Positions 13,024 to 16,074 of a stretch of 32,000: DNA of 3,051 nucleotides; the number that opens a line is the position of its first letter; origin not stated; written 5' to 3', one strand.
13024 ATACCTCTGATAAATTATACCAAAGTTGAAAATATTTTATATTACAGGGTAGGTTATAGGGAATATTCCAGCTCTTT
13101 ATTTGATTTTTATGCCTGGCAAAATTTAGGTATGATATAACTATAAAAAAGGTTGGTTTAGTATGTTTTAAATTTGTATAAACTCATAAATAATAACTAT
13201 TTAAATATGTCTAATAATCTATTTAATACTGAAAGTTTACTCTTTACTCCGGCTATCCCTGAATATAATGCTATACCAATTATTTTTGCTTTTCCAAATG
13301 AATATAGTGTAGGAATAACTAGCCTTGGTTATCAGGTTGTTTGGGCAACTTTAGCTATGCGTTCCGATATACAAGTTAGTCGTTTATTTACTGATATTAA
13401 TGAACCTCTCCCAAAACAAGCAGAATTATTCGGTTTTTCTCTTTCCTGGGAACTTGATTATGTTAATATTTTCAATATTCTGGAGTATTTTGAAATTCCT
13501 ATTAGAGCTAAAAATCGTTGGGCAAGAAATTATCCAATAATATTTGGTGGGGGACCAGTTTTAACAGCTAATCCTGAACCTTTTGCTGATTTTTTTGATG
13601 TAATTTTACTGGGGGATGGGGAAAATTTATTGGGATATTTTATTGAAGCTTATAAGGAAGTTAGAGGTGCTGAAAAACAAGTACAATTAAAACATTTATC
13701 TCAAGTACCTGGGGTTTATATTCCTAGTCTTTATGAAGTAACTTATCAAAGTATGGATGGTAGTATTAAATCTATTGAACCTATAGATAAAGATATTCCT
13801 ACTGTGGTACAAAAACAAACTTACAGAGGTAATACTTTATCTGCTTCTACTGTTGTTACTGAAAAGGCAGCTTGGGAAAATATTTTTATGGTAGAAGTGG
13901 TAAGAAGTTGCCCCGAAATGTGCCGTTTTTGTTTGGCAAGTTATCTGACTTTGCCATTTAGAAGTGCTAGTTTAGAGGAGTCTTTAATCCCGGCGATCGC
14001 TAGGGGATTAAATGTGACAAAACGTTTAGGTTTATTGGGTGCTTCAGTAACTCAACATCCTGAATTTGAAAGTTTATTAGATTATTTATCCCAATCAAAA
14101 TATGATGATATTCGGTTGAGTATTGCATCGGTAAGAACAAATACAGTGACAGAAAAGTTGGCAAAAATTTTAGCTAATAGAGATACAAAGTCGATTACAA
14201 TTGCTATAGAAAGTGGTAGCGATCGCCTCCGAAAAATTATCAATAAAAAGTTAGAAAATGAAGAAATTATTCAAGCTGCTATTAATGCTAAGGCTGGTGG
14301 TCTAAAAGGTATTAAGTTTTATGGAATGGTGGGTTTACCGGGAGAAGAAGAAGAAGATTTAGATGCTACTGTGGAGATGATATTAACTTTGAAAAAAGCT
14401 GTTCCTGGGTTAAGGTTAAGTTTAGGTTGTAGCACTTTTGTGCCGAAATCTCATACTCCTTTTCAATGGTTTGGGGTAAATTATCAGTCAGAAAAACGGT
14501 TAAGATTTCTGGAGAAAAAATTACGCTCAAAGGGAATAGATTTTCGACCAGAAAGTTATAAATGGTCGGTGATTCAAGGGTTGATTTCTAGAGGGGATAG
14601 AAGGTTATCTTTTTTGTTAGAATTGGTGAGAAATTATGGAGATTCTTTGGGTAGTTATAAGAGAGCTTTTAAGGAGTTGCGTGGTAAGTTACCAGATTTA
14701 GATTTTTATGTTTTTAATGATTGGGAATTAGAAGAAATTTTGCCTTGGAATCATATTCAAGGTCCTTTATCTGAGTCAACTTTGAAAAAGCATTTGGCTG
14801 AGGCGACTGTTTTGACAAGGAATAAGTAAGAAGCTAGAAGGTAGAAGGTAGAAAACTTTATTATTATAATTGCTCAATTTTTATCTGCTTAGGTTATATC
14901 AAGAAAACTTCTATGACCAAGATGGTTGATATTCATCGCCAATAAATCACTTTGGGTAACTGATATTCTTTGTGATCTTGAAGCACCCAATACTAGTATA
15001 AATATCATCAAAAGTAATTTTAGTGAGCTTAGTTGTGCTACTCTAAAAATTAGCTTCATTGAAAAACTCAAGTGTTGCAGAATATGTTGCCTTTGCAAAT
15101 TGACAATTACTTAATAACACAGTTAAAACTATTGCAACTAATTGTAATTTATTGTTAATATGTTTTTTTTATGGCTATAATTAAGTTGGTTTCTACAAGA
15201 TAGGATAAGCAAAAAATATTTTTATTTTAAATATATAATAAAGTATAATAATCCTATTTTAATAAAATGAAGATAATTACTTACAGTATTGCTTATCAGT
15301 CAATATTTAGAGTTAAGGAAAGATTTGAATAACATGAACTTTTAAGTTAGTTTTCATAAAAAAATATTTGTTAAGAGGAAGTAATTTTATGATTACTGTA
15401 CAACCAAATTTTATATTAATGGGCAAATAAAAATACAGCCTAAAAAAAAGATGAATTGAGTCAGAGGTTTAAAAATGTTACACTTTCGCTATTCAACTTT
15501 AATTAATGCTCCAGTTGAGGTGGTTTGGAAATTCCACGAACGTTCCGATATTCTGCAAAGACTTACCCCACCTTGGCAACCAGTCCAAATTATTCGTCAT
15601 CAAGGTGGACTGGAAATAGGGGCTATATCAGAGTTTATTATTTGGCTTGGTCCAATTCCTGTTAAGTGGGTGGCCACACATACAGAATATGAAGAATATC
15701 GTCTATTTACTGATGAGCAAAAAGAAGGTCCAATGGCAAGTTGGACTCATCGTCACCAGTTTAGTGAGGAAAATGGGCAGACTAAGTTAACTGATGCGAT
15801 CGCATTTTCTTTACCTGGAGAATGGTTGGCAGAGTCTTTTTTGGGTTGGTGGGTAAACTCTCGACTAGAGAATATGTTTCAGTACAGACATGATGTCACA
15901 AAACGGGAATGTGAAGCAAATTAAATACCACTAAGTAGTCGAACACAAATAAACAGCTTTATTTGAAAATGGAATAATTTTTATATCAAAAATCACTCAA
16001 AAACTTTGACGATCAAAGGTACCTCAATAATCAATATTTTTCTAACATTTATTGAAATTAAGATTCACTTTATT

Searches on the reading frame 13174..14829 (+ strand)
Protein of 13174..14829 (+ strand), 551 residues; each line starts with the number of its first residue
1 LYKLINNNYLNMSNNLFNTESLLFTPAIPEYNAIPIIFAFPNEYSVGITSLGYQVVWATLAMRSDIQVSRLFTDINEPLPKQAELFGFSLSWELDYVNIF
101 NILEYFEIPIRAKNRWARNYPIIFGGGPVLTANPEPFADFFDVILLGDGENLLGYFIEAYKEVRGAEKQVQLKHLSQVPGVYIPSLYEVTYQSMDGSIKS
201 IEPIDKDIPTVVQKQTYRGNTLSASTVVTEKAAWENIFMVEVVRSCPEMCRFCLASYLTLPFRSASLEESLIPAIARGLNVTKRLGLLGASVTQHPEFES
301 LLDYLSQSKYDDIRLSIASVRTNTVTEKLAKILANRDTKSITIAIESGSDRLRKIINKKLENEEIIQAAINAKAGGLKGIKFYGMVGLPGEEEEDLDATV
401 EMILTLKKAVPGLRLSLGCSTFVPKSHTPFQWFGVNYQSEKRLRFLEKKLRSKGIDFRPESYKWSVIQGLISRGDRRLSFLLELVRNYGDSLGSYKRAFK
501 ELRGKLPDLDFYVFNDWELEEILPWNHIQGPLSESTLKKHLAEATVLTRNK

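Call 6: search_protein_families(library=pfam, proteins=[window:13174-14829:+], max_evalue=0.01)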
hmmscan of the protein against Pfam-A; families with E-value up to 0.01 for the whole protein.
window:13174-14829:+ (551 aa): 3 families
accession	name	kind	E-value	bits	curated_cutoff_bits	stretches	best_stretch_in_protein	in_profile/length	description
PF19864.5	Radical_SAM_N2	-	6.5e-29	100.8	29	1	81-184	48-151/151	Radical SAM proteins, N-terminal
PF04055.27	Radical_SAM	-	3.2e-20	73.4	29.5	1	241-403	2-166/166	Radical SAM superfamily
PF02310.24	B12-binding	-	0.0087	16.3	32.1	0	117-152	78-116/121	B12 binding domain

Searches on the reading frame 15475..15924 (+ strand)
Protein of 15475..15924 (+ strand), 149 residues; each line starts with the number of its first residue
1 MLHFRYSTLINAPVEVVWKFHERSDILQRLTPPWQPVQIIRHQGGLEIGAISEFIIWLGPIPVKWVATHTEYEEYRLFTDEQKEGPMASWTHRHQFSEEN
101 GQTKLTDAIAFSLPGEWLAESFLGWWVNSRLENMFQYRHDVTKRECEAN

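Call 54: search_protein_families(library=pfam, proteins=[window:15475-15924:+], max_evalue=0.001)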
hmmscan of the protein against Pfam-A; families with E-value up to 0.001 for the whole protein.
window:15475-15924:+ (149 aa): 2 families
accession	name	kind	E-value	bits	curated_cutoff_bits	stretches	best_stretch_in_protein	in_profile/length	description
PF03364.25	Polyketide_cyc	-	6.8e-08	33.3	23.4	1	10-134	1-125/126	Polyketide cyclase / dehydrase and lipid transport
PF10604.15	Polyketide_cyc2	-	1.8e-05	25.5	27.4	1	1-133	1-132/142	Polyketide cyclase / dehydrase and lipid transport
